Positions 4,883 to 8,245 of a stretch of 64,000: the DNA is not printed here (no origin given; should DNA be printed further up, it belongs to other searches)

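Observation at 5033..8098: Multihaem cytochrome c with nine CxxCH sites fused to a long TPR repeat tail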

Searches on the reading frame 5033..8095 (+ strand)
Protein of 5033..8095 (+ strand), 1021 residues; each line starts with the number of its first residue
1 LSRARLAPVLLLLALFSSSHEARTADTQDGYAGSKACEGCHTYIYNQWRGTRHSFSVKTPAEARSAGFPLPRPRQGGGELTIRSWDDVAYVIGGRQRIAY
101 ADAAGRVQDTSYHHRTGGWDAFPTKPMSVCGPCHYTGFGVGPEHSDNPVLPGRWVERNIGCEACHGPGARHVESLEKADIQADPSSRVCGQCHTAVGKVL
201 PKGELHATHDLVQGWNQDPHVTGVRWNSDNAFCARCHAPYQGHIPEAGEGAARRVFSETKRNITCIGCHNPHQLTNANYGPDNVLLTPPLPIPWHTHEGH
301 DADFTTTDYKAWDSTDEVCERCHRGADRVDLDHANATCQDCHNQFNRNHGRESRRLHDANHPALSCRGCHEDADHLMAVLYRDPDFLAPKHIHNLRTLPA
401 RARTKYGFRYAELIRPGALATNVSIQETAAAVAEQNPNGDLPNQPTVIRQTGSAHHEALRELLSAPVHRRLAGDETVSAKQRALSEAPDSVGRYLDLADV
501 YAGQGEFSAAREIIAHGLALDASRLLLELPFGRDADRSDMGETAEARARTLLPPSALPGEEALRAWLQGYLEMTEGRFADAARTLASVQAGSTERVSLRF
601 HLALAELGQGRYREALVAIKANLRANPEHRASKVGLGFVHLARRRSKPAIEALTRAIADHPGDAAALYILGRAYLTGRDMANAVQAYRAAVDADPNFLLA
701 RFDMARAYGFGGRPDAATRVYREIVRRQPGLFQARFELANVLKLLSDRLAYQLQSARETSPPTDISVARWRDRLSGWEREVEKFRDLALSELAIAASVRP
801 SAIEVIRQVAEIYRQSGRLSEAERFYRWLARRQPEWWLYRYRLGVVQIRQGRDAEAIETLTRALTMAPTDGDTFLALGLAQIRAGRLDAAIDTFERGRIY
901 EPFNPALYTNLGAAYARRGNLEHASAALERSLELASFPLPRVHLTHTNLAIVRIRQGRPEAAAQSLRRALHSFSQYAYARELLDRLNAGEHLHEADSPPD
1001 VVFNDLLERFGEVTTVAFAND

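Call 3: search_protein_families(library=pfam, proteins=[window:5033-8095:+], max_evalue=0.1)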
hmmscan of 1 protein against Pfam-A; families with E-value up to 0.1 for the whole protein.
window:5033-8095:+ (1021 aa): 34 families (the best 25 are shown)
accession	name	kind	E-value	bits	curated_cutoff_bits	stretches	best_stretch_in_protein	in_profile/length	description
PF13432.12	TPR_16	-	2.2e-32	111.5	32.7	6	640-696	7-63/65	Tetratricopeptide repeat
PF14559.12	TPR_19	-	1.8e-28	99.1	25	5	849-906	3-60/68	Tetratricopeptide repeat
PF00515.34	TPR_1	-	8.6e-28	95.4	27.8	3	907-935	3-31/34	Tetratricopeptide repeat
PF07719.23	TPR_2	-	1.2e-27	94.1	27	3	906-935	2-31/34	Tetratricopeptide repeat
PF13181.12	TPR_8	-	4.3e-27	92.4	25.7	3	664-696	1-33/34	Tetratricopeptide repeat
PF13428.12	TPR_14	-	2.5e-22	77.5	23.5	5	701-740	4-43/44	Tetratricopeptide repeat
PF13424.12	TPR_12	-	4.7e-22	78.4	30.1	3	906-970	4-72/77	Tetratricopeptide repeat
PF13431.12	TPR_17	-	4.5e-19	67.5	24.4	0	860-891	2-33/34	Tetratricopeptide repeat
PF13176.12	TPR_7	-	2.3e-16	58.9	27.9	1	842-872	4-34/36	Tetratricopeptide repeat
PF13174.12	TPR_6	-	9.8e-14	51.4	26.3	1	666-696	2-32/33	Tetratricopeptide repeat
PF24575.1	TPR_Slam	-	1.9e-13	51.1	35.2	1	659-707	40-90/104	Surface lipoprotein assembly modifier, N-terminal TPR repeats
PF13414.12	TPR_11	-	1.3e-10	41.2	26.8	1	885-919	8-42/42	TPR repeat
PF14537.11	Cytochrom_c3_2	-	6e-10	39.9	25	1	317-372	7-66/79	Cytochrome c3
PF13371.12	TPR_9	-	8.8e-10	38.9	35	2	882-935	6-59/73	Tetratricopeptide repeat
PF07721.20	TPR_4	-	3.2e-09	37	27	1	945-968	3-26/26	Tetratricopeptide repeat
PF23914.1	TPR_CcmH_CycH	-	6.4e-09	36.3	42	1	652-730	38-119/158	Cytochrome c-type biogenesis protein H TPR domain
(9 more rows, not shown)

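Call 4: search_protein_families(library=ncbifam, proteins=[window:5033-8095:+], max_evalue=0.1)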
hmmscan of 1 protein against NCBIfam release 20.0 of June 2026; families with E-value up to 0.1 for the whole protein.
window:5033-8095:+ (1021 aa): 35 families (the best 25 are shown)
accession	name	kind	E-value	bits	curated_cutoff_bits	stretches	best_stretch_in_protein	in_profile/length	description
TIGR02917.1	PEP_TPR_lipo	equivalog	3.2e-40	137.8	312.2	2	567-742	368-543/899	XrtA/PEP-CTERM system TPR-repeat protein PrsT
NF040959.1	MamA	equivalog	2.6e-27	95.6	200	2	807-969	41-199/204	magnetosome protein MamA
TIGR02521.1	type_IV_pilW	equivalog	6e-23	81.6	154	2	840-984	34-176/234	type IV pilus biogenesis/stability protein PilW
NF052415.1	T3SS_chap_SctY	equivalog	6.1e-17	62.1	70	4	609-691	19-104/106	type III secretion apparatus assembly chaperone SctY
NF033920.0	C39_PA2778_fam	equivalog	2.8e-16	59.7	150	4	850-935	169-254/255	PA2778 family cysteine peptidase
TIGR02552.1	LcrH_SycD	equivalog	8.9e-16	57.8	104.8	3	800-871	15-86/136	SycD/LcrH family type III secretion system chaperone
NF033762.1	social_mot_Tgl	equivalog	3.5e-14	52.8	225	3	815-968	43-195/252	social motility TPR repeat lipoprotein Tgl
TIGR00540.1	TPR_hemY_coli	hypoth_equivalog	4.1e-13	48.9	142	2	597-723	262-384/385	heme biosynthesis-associated TPR protein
NF041198.1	UshA_like_PCGU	equivalog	4.1e-13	48.7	275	2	130-194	445-509/519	UshA-like (seleno)protein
NF041028.1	decahem_GSU2203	exception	3.5e-12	46.2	325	1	157-277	66-189/317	GSU2203 family decaheme c-type cytochrome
TIGR03508.1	decahem_SO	subfamily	3.7e-11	43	192.2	2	157-277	33-158/258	DmsE family decaheme c-type cytochrome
NF008520.0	PRK11447.1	equivalog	2.2e-08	32.4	858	2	622-696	263-335/1157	cellulose synthase complex outer membrane protein BcsC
NF008757.0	PRK11788.1-5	equivalog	3.9e-08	32.9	363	1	845-989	188-328/388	lipopolysaccharide assembly protein LapB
TIGR03939.1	PGA_TPR_OMP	equivalog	1.1e-07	30.5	366.65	2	797-916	80-199/800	poly-beta-1,6 N-acetyl-D-glucosamine export porin PgaA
NF033758.1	gliding_GltE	equivalog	4.8e-07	29.1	225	2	599-727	225-354/411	adventurous gliding motility TPR repeat lipoprotein GltE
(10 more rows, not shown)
